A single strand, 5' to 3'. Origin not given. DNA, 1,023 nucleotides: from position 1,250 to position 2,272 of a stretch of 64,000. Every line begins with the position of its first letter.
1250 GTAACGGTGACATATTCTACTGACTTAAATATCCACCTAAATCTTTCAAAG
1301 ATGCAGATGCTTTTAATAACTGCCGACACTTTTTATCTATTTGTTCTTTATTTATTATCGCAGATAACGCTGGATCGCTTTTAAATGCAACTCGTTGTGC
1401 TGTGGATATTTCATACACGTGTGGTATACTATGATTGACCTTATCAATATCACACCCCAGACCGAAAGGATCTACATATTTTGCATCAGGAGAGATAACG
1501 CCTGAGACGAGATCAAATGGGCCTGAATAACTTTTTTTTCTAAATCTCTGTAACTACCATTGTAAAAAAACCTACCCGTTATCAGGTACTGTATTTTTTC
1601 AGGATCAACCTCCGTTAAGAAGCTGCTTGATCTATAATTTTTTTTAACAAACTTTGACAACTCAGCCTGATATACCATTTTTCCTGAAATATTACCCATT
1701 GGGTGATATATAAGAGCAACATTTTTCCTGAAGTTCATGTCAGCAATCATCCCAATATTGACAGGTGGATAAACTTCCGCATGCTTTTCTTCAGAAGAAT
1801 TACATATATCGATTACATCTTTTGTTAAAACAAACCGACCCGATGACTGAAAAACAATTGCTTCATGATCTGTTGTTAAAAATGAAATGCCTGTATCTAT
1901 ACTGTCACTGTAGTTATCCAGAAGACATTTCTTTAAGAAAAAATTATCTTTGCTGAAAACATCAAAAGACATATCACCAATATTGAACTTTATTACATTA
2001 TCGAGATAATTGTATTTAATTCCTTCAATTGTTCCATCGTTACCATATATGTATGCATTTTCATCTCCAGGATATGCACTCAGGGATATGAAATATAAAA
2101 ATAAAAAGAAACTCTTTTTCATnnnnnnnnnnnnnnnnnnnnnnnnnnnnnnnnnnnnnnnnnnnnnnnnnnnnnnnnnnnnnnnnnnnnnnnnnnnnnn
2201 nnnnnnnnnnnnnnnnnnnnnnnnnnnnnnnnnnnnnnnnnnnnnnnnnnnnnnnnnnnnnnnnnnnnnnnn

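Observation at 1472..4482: VgrG-linked candidate bifunctional peptidoglycan-hydrolase effector with an AT-rich periplasmic immunity gene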

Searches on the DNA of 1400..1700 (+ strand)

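Call 71: search_dna_similar(query=window:1400-1700:+, collection=ecoli_genomes, mode=near, max_rows=25)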
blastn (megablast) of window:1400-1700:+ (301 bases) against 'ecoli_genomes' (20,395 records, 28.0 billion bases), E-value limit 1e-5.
Records with a match: 445; places in all: 448; records where one place covers at least 80% of the query: 444.
Genomes with a match: 444 of 5426; with a place that covers at least 80% of the query: 443. Places per genome that has any: lowest 1, median 1, highest 2. On chromosomes: 446 places; on plasmids: 2.
Best place of each record, by identity: >=99% 444; 95-99% 1.
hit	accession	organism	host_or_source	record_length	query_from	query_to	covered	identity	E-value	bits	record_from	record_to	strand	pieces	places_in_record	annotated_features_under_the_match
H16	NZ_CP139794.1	Escherichia coli strain Nord8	Homo sapiens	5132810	1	301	100%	100.0%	2e-155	556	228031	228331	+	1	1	hypothetical protein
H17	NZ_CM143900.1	Escherichia coli strain E08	Homo sapiens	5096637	1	301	100%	100.0%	2e-155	556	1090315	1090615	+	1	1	hypothetical protein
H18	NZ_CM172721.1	Escherichia coli strain FCI23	Homo sapiens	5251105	1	301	100%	100.0%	2e-155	556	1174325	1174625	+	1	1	hypothetical protein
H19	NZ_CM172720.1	Escherichia coli strain FCI29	Homo sapiens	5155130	1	301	100%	100.0%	2e-155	556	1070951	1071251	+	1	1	hypothetical protein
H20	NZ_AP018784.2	Escherichia coli strain SK1144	-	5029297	1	301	100%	99.7%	8e-154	551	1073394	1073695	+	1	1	hypothetical protein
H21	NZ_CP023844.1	Escherichia coli strain 4/1-1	Homo sapiens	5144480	1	301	100%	99.7%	8e-154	551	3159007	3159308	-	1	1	hypothetical protein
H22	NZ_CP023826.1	Escherichia coli strain 4/4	Homo sapiens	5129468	1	301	100%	99.7%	8e-154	551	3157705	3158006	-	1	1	hypothetical protein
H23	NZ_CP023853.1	Escherichia coli strain 2/0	Homo sapiens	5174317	1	301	100%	99.7%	8e-154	551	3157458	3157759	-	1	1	hypothetical protein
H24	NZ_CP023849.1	Escherichia coli strain 4/0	Homo sapiens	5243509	1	301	100%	99.7%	8e-154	551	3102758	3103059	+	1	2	hypothetical protein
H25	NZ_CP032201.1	Escherichia coli strain AR_0086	missing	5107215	1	301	100%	99.7%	8e-154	551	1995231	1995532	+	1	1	hypothetical protein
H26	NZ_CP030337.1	Escherichia coli strain AR_451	missing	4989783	1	301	100%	99.7%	8e-154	551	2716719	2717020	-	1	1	hypothetical protein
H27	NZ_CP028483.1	Escherichia coli strain E41-1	Homo sapiens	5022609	1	301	100%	99.7%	8e-154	551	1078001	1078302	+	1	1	hypothetical protein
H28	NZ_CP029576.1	Escherichia coli strain DA33135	Homo sapiens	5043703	1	301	100%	99.7%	8e-154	551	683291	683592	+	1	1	hypothetical protein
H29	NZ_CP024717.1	Escherichia coli strain LS4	Bos mutus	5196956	1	301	100%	99.7%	8e-154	551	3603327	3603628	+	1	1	hypothetical protein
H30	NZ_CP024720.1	Escherichia coli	Bos mutus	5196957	1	301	100%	99.7%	8e-154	551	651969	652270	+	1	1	hypothetical protein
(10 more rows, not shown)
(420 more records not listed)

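Call 74: get_annotated_region(hit=H16, flank=16000)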
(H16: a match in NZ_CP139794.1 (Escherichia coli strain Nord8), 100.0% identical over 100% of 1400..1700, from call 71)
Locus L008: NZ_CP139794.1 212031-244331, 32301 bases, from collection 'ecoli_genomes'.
description: Escherichia coli strain Nord8 chromosome, complete genome
organism: Escherichia coli strain Nord8 (NCBI taxid 562)
replicon: chromosome; assembly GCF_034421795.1
host: Homo sapiens; source: -; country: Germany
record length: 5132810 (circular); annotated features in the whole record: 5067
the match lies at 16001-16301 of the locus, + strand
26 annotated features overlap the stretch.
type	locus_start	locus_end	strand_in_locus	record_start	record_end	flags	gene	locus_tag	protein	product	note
CDS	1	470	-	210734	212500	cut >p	-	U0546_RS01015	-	ImcF-related family protein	incomplete; partial in the middle of a contig; missing N-terminus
CDS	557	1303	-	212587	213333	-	istB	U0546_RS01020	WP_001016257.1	IS21-like element ISEc12 family helper ATPase IstB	-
CDS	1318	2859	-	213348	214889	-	istA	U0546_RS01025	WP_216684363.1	IS21-like element ISEc12 family transposase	-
CDS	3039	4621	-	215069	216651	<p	-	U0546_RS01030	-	ImcF-related family protein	frameshifted; incomplete; partial in the middle of a contig; missing C-terminus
CDS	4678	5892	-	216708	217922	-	-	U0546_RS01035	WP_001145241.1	hypothetical protein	-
CDS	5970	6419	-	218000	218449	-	-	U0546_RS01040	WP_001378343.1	hypothetical protein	-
CDS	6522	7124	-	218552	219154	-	-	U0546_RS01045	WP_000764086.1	transglycosylase SLT domain-containing protein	-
CDS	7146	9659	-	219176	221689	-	-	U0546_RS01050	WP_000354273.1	type VI secretion system Vgr family protein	-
CDS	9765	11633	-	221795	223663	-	-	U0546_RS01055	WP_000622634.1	phospholipase effector Tle1 domain-containing protein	-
CDS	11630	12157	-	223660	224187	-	-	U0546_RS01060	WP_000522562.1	DUF3304 domain-containing protein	-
CDS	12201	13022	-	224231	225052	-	-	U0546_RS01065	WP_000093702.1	DUF4123 domain-containing protein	-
CDS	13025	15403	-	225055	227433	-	-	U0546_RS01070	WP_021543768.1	type VI secretion system Vgr family protein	-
CDS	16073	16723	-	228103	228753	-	-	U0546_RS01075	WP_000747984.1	hypothetical protein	-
CDS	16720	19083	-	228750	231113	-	-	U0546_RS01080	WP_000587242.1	M23 family metallopeptidase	-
CDS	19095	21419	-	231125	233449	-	-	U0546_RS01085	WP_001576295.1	type VI secretion system Vgr family protein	-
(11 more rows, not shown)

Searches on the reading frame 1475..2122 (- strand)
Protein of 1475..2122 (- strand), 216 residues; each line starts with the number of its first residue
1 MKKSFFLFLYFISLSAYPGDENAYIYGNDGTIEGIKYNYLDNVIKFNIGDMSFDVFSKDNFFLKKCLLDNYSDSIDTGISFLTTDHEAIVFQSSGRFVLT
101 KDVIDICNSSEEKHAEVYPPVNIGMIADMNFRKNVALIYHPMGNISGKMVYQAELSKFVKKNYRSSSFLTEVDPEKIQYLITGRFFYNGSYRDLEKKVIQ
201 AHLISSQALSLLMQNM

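Call 5: search_protein_families(proteins=[window:1475-2122:-], library=ncbifam, max_evalue=0.1)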
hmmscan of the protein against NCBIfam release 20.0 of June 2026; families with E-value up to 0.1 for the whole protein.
window:1475-2122:- (216 aa): 0 families

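Call 9: profile_search(protein=window:1475-2122:-)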
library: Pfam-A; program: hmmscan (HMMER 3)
A. the first sequence (216 residues): domains with independent E <= 10: 2; with E <= 0.001: 0
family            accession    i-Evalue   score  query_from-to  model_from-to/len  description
DUF4738           PF15889.10       0.42    10.9      35-94         60-122/146  Domain of unknown function (DUF4738)
Tor_FN3_2nd       PF21468.3         0.5    11.1      88-121        20-53/86  Tyrosine-protein kinase receptor torso, second FN3 domain

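Call 30: list_cluster_members(proteins=[window:1475-2122:-, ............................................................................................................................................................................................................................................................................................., P0001])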
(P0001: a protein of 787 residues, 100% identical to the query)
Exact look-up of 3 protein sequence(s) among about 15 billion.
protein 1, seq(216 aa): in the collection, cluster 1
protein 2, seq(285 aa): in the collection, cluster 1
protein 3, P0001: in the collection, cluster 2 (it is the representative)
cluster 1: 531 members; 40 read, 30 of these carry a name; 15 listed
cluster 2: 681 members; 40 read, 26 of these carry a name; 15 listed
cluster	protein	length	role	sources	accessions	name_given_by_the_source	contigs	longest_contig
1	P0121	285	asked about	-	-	TPA: hypothetical protein QBH27_004580 [Escherichia coli] | hypothetical protein | Uncharacterized protein n=4 Tax=Escherichia coli TaxID=562 RepID=A0A061KH44_ECOLX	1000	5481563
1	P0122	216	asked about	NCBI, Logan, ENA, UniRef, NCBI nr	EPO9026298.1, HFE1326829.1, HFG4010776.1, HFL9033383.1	TPA: hypothetical protein ACW7R6_005059 [Escherichia coli] | hypothetical protein n=1 Tax=Escherichia coli TaxID=562 RepID=UPI0002BBE182 | hypothetical protein [Escherichia coli]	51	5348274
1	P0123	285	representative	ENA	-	-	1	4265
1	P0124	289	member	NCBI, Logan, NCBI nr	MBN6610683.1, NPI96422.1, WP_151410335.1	hypothetical protein HC537_24085 [Escherichia coli] | hypothetical protein [Escherichia coli]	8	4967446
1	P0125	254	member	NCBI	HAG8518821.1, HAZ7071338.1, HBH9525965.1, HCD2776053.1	TPA: hypothetical protein ACG7IU_005270, partial [Escherichia coli]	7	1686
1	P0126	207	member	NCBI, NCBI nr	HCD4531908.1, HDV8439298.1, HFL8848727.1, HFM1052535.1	TPA: hypothetical protein ACG639_005060, partial [Escherichia coli] | hypothetical protein [Escherichia coli]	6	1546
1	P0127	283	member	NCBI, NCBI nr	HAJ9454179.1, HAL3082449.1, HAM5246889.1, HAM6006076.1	TPA: hypothetical protein J8D35_004515, partial [Escherichia coli] | hypothetical protein [Escherichia coli]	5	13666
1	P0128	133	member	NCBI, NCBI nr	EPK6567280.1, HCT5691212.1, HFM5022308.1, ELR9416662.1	TPA: hypothetical protein ACG7QR_004354, partial [Escherichia coli] | hypothetical protein [Escherichia coli]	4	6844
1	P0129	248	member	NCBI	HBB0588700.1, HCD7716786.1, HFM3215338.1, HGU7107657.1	TPA: hypothetical protein ND533_004942, partial [Escherichia coli]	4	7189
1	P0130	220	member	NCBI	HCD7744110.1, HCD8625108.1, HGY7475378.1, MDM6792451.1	hypothetical protein QUG17_25175, partial [Escherichia coli]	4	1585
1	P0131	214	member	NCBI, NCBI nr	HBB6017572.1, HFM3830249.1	TPA: hypothetical protein ACG7D1_005098, partial [Escherichia coli] | hypothetical protein [Escherichia coli]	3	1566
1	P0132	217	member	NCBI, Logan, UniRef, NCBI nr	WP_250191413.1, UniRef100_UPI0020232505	hypothetical protein [Escherichia coli] | hypothetical protein n=1 Tax=Escherichia coli TaxID=562 RepID=UPI0020232505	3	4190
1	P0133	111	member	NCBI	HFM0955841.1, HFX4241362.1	TPA: hypothetical protein ACG6DE_005049, partial [Escherichia coli]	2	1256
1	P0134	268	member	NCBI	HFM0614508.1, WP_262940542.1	hypothetical protein, partial [Escherichia coli]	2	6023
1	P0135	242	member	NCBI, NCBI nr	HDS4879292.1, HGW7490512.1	TPA: hypothetical protein ACNRHC_004878, partial [Escherichia coli] | hypothetical protein [Escherichia coli]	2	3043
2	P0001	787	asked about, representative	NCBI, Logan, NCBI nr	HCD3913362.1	TPA: M23 family peptidase [Escherichia coli] | M23 family peptidase [Escherichia coli]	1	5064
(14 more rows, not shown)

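Call 34: find_homologous_proteins(query=P0121)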
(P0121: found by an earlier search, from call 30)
Query P0121 (285 aa): 4 proteins with E <= 0.001 among 493 candidates.
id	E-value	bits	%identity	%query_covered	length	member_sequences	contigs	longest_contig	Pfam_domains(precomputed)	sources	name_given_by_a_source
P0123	8.4e-186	634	100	100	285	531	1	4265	-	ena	-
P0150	1.4e-138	479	75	95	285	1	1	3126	-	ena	-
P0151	9.3e-77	277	48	99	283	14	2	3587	-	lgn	-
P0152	2.9e-76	275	51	88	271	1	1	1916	-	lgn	-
